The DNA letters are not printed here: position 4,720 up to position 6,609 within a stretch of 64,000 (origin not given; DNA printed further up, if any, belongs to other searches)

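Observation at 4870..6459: One-component NIT - Crp/Fnr - Cys-tail regulator at the head of the nar locus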

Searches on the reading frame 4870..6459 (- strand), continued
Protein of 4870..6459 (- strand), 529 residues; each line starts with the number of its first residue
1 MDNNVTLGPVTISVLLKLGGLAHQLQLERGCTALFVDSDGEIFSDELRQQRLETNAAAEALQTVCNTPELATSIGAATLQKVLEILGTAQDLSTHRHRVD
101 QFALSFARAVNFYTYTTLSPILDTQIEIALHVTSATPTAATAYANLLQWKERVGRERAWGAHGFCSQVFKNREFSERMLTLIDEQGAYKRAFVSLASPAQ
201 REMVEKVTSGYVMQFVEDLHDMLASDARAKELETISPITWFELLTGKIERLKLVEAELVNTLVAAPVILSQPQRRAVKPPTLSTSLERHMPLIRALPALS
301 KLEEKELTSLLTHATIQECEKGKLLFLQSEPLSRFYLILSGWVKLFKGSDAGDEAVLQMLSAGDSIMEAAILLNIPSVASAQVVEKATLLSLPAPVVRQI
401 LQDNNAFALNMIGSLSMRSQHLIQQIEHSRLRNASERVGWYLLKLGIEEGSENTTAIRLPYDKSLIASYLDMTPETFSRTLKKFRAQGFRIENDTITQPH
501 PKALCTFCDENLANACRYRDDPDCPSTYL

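Call 50: search_dna_similar(query=window:4870-6459:-, collection=plasmids, mode=protein, max_evalue=1e-8, max_rows=40)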
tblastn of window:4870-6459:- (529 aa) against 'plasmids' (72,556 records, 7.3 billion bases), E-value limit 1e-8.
Records with a match: 363; places in all: 374; records where one place covers at least 80% of the query: 0.
Best place of each record, by identity: <60% 363.
By first word of the organism name: Enterococcus 162; Listeria 25; Thermus 19; Ligilactobacillus 19; Paracoccus 14; Salmonella 13; Azospirillum 11; Rhizobium 10; Escherichia 7; Roseibium 7; and 44 more.
By predicted mobility (MOB-suite, as given by PLSDB): conjugative 151; non-mobilizable 141; mobilizable 71.
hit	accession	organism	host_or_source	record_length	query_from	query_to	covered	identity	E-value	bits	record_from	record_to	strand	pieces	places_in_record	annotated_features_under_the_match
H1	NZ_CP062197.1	Plesiomonas shigelloides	Gentoo penguin,feces,feces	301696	12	262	47%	32.8%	8e-17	92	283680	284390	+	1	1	methyl-accepting chemotaxis protein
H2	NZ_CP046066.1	Vibrio sp. THAF191d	pure culture,Surface of a polyethylene ...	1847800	2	263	50%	31.1%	2e-18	97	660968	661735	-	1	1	none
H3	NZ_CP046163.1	Vibrio sp. THAF191c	pure culture,Surface of a polyethylene ...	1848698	2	263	50%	31.1%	2e-18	97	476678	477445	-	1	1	none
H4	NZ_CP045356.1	Vibrio sp. THAF64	pure culture,Surface of a sandy ...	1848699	2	263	50%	31.1%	2e-18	97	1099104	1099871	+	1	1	none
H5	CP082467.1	Salmonella enterica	animal-swine-market swine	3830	6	274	51%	29.2%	2e-9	68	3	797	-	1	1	none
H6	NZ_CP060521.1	Salmonella enterica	-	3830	6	274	51%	29.2%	4e-9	67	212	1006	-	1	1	none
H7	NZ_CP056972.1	Escherichia fergusonii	culture,Pooled pig faecal samples ...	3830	6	274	51%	29.2%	4e-9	67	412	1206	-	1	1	none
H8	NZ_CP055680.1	Escherichia fergusonii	culture,Pooled pig faecal samples ...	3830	6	274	51%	29.2%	5e-9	67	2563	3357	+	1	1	none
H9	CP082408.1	Salmonella enterica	animal-swine-sow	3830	6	274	51%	29.2%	5e-9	67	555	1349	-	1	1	none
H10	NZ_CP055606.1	Escherichia fergusonii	culture,Pooled pig faecal samples ...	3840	6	274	51%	29.2%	6e-9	66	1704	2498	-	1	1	methyl-accepting chemotaxis protein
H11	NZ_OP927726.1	Salmonella sp.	-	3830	6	274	51%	29.2%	6e-9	66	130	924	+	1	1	methyl-accepting chemotaxis protein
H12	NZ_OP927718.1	Salmonella sp.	-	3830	6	274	51%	29.2%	6e-9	66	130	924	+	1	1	methyl-accepting chemotaxis protein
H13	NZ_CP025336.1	Salmonella enterica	Sus scrofa domesticus,sick pig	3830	6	274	51%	29.2%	6e-9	66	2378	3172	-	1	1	methyl-accepting chemotaxis protein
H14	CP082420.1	Salmonella enterica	animal-swine-market swine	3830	6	274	51%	29.2%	6e-9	66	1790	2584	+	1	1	nitrate- and nitrite sensing domain-containing protein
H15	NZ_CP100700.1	Salmonella enterica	Homo sapiens,stool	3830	6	274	51%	29.2%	6e-9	66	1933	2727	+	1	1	methyl-accepting chemotaxis protein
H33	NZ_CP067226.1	Paracoccus sp. MC1862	pure cultures of bacteria,river bed soil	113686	314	496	35%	37.7%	3e-26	121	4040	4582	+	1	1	Crp/Fnr family transcriptional regulator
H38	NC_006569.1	Ruegeria pomeroyi DSS-3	-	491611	273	494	42%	30.2%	3e-22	108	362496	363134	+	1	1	Crp/Fnr family transcriptional regulator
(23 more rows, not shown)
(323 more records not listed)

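Call 51: get_annotated_region(hit=H33, flank=9000)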
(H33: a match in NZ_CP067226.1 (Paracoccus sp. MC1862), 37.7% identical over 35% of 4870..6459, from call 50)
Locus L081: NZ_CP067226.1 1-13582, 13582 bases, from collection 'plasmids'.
description: Paracoccus sp. MC1862 plasmid unnamed1, complete sequence
organism: Paracoccus sp. MC1862 (NCBI taxid 2760307)
taxonomy: Bacteria; Pseudomonadota; Alphaproteobacteria; Rhodobacterales; Paracoccaceae; Paracoccus; Paracoccus sp. MC1862
host: -; source: pure cultures of bacteria,river bed soil; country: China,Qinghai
typing (MOB-suite, as given by PLSDB): non-mobilizable
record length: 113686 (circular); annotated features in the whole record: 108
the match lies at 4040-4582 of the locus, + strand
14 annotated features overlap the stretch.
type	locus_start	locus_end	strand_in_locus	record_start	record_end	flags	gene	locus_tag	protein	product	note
CDS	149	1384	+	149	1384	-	-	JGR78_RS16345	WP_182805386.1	helix-turn-helix domain-containing protein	-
CDS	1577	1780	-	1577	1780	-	-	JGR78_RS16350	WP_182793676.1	hypothetical protein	-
CDS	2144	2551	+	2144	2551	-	-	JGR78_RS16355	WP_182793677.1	hypothetical protein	-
CDS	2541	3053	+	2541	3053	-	-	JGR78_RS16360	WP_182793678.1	thermonuclease family protein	-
CDS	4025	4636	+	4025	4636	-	-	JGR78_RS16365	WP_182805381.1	Crp/Fnr family transcriptional regulator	GO:0006355 - regulation of DNA-templated transcription [Evidence IEA]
CDS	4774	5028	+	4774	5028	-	-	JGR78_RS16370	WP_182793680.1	addiction module antitoxin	-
CDS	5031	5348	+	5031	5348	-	-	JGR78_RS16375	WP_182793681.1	type II toxin-antitoxin system RelE/ParE family toxin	GO:0030541 - plasmid partitioning [Evidence IEA]; GO:0051290 - protein heterotetramerization [Evidence IEA]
CDS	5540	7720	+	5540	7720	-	-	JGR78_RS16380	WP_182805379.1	ATP-dependent RecD-like DNA helicase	-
CDS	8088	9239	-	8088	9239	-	-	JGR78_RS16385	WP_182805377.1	hypothetical protein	-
CDS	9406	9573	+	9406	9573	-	-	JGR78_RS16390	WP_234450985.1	hypothetical protein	-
CDS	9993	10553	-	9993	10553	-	lysM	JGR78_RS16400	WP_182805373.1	peptidoglycan-binding protein LysM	-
CDS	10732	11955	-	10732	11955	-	-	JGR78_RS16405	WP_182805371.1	PHB depolymerase family esterase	-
CDS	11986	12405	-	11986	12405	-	-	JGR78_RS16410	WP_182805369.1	CopG family transcriptional regulator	-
CDS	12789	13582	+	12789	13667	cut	-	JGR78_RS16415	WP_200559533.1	hemerythrin domain-containing protein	-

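Call 52: get_annotated_region(hit=H38, flank=7000)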
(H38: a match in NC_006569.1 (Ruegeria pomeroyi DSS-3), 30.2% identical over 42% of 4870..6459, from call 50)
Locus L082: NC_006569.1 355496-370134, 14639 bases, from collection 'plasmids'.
description: Ruegeria pomeroyi DSS-3 megaplasmid, complete sequence
organism: Ruegeria pomeroyi DSS-3 (NCBI taxid 246200)
taxonomy: Bacteria; Pseudomonadota; Alphaproteobacteria; Rhodobacterales; Roseobacteraceae; Ruegeria; Ruegeria pomeroyi; Ruegeria pomeroyi DSS-3
host: -; source: -; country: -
typing (MOB-suite, as given by PLSDB): non-mobilizable; replicon rep_cluster_95
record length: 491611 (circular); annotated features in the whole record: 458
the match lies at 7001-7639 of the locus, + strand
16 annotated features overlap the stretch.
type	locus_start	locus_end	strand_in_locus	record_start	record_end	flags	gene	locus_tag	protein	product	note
CDS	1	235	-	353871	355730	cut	-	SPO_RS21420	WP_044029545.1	amidohydrolase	-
CDS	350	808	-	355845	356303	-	-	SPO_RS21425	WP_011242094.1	Lrp/AsnC family transcriptional regulator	-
CDS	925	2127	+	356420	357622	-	-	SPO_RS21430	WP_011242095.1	methionine gamma-lyase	GO:0019346 - transsulfuration [Evidence IEA]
CDS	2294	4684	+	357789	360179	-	-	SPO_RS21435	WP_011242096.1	1-deoxy-D-xylulose-5-phosphate synthase N-terminal domain-containing protein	GO:0016114 - terpenoid biosynthetic process [Evidence IEA]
CDS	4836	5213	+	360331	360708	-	-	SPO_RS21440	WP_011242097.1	5-carboxymethyl-2-hydroxymuconate Delta-isomerase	-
CDS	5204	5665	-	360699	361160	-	-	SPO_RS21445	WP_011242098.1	VOC family protein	-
CDS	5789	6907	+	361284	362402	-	-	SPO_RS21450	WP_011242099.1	RNA methyltransferase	-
CDS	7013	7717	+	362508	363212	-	-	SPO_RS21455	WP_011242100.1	Crp/Fnr family transcriptional regulator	GO:0006355 - regulation of DNA-templated transcription [Evidence IEA]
CDS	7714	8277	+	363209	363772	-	-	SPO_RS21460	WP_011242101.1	DUF4202 domain-containing protein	-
CDS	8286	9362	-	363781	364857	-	-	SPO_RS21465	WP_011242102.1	DUF561 domain-containing protein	-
CDS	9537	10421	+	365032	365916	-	-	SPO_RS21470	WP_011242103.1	LysR family transcriptional regulator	-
CDS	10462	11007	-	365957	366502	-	-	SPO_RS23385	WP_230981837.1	transposase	GO:0006313 - DNA transposition [Evidence IEA]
CDS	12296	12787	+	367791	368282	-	-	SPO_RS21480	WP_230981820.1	toxin-activating lysine-acyltransferase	GO:0009404 - toxin metabolic process [Evidence IEA]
CDS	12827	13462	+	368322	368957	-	-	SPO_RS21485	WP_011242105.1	DUF1629 domain-containing protein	-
CDS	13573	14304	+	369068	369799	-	-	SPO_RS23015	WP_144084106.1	hypothetical protein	-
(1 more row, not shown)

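Call 76: find_encoding_contigs(protein=P0258, flank=8000, max_places=2)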
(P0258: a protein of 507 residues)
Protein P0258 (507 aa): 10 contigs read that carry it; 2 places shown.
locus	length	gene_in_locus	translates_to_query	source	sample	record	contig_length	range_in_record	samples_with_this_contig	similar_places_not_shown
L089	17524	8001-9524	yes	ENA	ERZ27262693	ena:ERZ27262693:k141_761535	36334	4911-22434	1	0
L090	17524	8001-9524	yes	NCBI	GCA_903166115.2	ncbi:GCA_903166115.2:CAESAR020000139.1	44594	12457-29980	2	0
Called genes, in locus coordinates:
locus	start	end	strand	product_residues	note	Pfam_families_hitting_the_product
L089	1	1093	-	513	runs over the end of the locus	PF12797:Fer4_2 (faint), PF13237:Fer4_10, PF13247:Fer4_11, PF12838:Fer4_7, PF14711:Nitr_red_bet_C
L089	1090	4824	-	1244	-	PF14710:Nitr_red_alph_N, PF00384:Molybdopterin, PF28599:NarG_dom_V, PF01568:Molydop_binding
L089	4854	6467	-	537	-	PF07690:MFS_1 (weak)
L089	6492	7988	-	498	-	PF07690:MFS_1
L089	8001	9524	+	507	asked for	PF08376:NIT, PF00027:cNMP_binding, PF13545:HTH_Crp_2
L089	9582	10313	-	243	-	PF01479:S4, PF00849:PseudoU_synth_2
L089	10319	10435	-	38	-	-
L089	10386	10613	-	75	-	-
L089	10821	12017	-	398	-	PF00579:tRNA-synt_1b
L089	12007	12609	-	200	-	PF03309:Pan_kinase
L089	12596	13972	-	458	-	PF03600:CitMHS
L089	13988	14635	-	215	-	-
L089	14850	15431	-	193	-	PF06181:Urate_ox_N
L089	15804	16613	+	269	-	PF01149:Fapy_DNA_glyco, PF06831:H2TH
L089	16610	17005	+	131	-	PF00717:Peptidase_S24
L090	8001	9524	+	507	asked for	PF08376:NIT, PF00027:cNMP_binding, PF13545:HTH_Crp_2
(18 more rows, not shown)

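Call 77: list_cluster_members(proteins=[P0258, P0252, P0248, P0267, P0250, P0240, P0273, P0254])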
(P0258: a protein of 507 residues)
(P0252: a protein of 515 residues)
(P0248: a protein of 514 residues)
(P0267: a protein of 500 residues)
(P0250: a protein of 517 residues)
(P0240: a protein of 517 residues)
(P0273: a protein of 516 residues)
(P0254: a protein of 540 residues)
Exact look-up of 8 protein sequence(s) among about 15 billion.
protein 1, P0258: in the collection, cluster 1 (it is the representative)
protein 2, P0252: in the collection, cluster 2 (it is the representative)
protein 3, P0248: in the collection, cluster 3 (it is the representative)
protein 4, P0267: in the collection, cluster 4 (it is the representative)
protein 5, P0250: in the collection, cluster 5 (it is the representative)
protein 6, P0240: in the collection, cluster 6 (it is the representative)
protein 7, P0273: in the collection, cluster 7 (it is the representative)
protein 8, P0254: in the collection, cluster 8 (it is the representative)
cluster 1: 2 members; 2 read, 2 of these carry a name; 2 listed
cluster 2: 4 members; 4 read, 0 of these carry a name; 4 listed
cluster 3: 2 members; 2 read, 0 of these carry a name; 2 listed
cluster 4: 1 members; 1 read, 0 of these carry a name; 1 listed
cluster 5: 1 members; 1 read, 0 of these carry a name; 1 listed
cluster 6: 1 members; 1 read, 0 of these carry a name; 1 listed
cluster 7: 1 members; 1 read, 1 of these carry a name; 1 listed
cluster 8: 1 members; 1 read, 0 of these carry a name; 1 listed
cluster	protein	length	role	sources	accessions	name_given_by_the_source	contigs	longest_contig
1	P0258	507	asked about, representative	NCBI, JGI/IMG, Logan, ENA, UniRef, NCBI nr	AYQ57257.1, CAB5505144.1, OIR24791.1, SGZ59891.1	Hcp transcriptional regulator HcpR (Crp/Fnr family) [Bathymodiolus thermophilus ... | Cyclic nucleotide-binding domain-containing protein n=1 Tax=Bathymodiolus thermophilus ... | nitrate- and nitrite sensing domain-containing protein [Bathymodiolus thermophilus ...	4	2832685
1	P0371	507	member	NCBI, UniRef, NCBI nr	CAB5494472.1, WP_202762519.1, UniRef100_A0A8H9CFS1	nitrate- and nitrite sensing domain-containing protein [Bathymodiolus thermophilus ... | Cyclic nucleotide-binding domain-containing protein n=1 Tax=Bathymodiolus thermophilus ...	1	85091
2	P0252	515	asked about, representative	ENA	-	-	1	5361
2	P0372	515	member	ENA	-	-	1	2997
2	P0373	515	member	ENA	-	-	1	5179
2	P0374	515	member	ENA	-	-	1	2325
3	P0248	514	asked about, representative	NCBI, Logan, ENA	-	-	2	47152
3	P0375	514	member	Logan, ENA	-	-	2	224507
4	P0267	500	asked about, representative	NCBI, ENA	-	-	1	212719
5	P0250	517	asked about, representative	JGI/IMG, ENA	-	-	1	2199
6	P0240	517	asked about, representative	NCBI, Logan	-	-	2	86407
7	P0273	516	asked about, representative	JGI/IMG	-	CRP-like cAMP-binding protein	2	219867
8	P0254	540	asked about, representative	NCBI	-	-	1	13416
